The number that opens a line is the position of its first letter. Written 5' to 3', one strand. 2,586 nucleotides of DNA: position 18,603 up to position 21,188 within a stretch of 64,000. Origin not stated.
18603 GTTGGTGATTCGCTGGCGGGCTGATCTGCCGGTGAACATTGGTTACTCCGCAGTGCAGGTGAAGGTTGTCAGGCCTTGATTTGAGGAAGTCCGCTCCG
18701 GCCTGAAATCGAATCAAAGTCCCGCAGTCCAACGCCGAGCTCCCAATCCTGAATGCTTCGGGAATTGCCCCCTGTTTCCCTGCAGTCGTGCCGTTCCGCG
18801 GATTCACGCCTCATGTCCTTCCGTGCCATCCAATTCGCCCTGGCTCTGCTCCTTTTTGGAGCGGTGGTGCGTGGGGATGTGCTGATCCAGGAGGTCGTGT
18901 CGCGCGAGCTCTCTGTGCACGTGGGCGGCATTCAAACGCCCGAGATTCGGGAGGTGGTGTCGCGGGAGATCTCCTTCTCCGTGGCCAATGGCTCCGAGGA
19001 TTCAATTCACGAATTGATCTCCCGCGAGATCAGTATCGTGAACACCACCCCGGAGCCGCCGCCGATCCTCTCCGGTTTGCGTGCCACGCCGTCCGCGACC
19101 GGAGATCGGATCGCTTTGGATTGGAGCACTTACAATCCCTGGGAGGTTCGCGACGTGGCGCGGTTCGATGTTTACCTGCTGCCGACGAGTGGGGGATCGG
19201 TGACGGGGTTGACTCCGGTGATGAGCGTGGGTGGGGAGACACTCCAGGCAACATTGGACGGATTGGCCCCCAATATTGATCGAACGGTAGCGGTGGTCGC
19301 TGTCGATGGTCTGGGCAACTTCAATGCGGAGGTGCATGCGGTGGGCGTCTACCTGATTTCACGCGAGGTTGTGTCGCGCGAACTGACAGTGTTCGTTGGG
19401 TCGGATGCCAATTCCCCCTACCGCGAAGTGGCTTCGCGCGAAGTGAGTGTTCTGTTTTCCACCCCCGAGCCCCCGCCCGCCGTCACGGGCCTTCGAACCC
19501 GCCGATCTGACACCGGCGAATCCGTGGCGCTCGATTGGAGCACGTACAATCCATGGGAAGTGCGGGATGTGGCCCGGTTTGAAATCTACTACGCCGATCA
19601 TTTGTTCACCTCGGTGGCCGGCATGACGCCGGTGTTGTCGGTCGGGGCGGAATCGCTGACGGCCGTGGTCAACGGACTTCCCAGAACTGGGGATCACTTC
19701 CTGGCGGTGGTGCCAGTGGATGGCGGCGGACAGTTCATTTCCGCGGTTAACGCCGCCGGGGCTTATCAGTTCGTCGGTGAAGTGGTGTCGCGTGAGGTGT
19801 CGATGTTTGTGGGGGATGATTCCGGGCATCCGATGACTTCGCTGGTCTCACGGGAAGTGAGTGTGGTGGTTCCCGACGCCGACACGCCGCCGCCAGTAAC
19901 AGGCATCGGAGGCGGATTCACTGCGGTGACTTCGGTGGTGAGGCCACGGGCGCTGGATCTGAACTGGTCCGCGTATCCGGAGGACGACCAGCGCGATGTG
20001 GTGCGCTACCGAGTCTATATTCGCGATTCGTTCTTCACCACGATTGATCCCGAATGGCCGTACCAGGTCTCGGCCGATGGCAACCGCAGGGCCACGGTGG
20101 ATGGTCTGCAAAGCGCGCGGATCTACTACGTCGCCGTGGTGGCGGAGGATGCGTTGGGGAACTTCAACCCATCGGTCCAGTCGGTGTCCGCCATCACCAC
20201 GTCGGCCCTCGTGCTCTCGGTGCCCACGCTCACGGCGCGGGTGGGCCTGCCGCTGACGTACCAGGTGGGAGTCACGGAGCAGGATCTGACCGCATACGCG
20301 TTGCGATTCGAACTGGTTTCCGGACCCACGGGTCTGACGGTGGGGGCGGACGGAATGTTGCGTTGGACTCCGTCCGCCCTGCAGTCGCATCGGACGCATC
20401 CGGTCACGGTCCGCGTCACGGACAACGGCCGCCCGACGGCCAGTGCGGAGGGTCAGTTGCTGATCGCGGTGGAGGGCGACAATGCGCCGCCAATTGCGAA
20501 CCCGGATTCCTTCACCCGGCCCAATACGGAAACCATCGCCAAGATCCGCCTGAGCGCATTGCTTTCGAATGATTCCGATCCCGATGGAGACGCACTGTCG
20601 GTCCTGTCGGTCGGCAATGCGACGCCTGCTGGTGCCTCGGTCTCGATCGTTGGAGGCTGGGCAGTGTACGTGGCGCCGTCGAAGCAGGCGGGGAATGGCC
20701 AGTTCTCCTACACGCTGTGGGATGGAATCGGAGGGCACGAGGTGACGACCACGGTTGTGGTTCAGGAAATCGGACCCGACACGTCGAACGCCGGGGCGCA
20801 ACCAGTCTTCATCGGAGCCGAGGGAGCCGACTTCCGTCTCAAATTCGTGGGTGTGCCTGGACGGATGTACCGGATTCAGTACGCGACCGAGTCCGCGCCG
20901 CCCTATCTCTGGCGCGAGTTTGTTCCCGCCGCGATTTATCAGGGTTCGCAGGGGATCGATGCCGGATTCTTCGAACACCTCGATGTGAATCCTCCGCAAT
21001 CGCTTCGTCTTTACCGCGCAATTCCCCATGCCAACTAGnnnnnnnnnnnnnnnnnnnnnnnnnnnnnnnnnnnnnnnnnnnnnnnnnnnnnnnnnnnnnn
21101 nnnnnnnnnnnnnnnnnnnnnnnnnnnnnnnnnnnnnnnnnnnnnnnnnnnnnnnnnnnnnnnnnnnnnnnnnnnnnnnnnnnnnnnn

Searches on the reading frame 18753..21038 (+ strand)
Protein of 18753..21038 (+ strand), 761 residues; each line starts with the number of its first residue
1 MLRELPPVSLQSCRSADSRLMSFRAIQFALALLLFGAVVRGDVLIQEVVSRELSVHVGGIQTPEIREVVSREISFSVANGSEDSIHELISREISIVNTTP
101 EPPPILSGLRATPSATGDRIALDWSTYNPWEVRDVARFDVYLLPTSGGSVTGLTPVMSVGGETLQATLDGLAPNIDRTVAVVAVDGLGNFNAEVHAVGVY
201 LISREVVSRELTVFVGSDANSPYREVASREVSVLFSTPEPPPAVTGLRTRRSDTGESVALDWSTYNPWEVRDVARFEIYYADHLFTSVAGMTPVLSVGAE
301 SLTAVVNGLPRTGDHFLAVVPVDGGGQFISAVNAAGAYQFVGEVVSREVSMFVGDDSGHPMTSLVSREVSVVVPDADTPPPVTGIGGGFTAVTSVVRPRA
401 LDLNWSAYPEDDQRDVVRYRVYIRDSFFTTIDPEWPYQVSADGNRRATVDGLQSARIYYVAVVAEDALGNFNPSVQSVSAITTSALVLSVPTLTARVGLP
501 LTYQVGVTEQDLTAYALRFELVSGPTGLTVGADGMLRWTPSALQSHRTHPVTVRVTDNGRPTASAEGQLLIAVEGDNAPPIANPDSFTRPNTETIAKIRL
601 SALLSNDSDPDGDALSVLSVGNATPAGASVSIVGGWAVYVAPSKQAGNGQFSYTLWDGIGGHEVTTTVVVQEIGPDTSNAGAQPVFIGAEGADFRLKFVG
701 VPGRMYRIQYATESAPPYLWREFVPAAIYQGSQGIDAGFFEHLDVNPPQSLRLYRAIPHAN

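Call 72: search_protein_families(library=pfam, proteins=[window:18753-21038:+], max_evalue=0.00001)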
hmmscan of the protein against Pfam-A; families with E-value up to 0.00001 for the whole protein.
window:18753-21038:+ (761 aa): 4 families
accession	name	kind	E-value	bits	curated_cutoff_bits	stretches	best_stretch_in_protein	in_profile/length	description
PF17963.7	Big_9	-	1.9e-15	58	23.6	1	577-669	1-87/89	Bacterial Ig domain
PF17803.7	Cadherin_4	-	1.4e-09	38.8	25.1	1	570-632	4-63/71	Bacterial cadherin-like domain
PF17892.7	Cadherin_5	-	2e-09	37.6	26.5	1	577-666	2-92/98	Cadherin-like domain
PF00041.27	fn3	-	5e-08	33.5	25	0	395-476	10-80/84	Fibronectin type III domain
